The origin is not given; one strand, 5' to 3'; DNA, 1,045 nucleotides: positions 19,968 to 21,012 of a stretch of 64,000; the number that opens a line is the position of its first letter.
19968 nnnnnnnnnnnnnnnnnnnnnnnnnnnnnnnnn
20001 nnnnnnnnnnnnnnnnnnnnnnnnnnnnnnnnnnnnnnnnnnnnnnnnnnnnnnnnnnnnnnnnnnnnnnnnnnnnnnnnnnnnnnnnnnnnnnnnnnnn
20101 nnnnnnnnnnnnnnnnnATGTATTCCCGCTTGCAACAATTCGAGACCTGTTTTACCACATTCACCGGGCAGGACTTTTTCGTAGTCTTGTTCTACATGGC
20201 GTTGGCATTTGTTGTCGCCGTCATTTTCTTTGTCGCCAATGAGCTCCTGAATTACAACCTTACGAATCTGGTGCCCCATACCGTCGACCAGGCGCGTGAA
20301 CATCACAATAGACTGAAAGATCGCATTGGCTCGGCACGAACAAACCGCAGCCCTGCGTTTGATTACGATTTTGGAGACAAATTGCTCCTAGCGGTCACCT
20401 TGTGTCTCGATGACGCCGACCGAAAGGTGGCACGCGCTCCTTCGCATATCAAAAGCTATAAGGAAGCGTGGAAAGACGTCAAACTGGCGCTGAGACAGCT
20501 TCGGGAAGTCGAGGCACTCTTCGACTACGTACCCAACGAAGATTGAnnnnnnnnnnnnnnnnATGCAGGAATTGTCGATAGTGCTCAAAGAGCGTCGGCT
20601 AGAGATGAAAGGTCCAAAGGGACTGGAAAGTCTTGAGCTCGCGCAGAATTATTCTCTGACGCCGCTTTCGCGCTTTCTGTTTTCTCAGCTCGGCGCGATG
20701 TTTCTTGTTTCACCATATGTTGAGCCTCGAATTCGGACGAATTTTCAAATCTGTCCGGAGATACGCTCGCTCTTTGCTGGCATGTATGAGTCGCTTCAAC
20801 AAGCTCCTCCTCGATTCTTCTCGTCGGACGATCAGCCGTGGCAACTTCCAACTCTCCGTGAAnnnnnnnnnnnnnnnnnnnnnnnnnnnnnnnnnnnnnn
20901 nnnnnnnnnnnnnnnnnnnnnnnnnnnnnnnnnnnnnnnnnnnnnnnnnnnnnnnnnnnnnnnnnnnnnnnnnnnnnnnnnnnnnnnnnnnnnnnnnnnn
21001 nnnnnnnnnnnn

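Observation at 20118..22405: Divergent QueC-like PP-loop enzyme in a three-gene operon with a membrane protein and an unknown, with no queuosine genes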

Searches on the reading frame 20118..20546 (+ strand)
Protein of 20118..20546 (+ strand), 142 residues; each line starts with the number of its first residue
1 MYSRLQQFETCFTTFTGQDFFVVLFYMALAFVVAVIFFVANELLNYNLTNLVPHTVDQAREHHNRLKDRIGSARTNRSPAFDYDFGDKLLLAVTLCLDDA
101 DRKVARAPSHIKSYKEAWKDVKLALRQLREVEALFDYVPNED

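Call 3: search_protein_families(library=pfam, proteins=[window:20118-20546:+], max_evalue=0.1)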
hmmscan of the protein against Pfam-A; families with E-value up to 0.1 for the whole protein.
window:20118-20546:+ (142 aa): 0 families

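Call 4: search_protein_families(library=padloc, proteins=[window:20118-20546:+], max_evalue=0.1)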
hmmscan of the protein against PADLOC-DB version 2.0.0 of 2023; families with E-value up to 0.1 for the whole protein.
window:20118-20546:+ (142 aa): 0 families

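Call 32: search_protein_families(library=ncbifam, proteins=[window:20118-20546:+], max_evalue=0.1)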
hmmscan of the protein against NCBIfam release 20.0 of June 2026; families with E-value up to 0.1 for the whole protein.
window:20118-20546:+ (142 aa): 0 families

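Call 59: find_homologous_proteins(query=window:20118-20546:+, max_evalue=0.001)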
Query window:20118-20546:+ (142 aa): 4 proteins with E <= 0.001 among 30 candidates.
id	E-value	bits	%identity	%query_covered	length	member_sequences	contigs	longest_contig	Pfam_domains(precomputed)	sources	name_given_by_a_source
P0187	1.4e-89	315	100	100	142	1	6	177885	-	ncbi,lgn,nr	ncbi:MAG: hypothetical protein P4L53_09220 [Candidatus Obscuribacterales bacterium]|nr:hypothetical 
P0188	1.4e-52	195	68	99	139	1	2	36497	-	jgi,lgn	jgi:hypothetical protein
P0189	3.2e-48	181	67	96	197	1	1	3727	-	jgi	jgi:hypothetical protein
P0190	2.8e-45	171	67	87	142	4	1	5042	-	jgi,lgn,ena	jgi:hypothetical protein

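Call 60: find_encoding_contigs(protein=P0188, flank=8000, max_places=2)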
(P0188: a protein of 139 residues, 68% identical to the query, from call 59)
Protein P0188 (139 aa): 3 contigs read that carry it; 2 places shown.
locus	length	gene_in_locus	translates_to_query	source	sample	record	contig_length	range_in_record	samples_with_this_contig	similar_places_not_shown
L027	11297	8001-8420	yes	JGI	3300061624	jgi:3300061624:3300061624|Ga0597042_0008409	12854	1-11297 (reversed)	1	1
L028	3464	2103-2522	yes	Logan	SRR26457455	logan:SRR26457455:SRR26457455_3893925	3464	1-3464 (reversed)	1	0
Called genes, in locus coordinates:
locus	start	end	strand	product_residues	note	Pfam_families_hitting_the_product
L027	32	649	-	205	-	-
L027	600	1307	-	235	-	PF00406:ADK, PF13207:AAA_17, PF05191:ADK_lid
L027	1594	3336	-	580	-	PF07719:TPR_2 (faint), PF13424:TPR_12 (faint), PF13428:TPR_14 (faint), PF13432:TPR_16 (faint), PF13181:TPR_8 (faint), PF13414:TPR_11 (faint), PF00515:TPR_1 (faint)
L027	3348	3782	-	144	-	PF00383:dCMP_cyt_deam_1, PF14437:MafB19-deam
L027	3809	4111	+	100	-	-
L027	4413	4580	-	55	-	-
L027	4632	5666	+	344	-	PF01734:Patatin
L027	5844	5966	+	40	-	-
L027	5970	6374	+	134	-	-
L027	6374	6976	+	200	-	-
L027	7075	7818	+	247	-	-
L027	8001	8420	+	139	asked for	-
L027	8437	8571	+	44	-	-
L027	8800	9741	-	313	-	PF01145:Band_7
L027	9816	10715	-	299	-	PF01145:Band_7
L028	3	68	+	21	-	?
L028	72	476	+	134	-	-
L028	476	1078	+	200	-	-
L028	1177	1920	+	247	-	-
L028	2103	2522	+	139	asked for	-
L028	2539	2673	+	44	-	-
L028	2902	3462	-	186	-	?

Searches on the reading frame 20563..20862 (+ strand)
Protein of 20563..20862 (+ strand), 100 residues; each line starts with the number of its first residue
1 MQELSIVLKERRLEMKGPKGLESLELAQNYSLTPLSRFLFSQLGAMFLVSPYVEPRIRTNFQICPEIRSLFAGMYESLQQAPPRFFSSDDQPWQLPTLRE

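Call 76: predict_structure(alignment_id=A2)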
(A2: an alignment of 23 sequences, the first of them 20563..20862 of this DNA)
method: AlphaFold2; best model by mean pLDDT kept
length: 100 residues; sequences in the alignment: 23
mean_pLDDT: 89.8   pTM: 0.79
mean pLDDT of the five models: 89.8, 89.5, 88.4, 87.6, 87.5
residues with pLDDT >= 90: 83; 70-90: 5; 50-70: 10; < 50: 2
segments of 3 or more residues with pLDDT < 50: none
pLDDT, mean of each block of 10 residues (from residue 1): 91 95 95 93 96 95 94 96 88 57
secondary structure, 60 per line:
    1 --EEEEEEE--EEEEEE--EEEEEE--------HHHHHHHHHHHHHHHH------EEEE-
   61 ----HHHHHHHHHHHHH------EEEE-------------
elements in order: E3-9 E12-17 E20-25 H34-49 E56-59 H65-77 E84-87
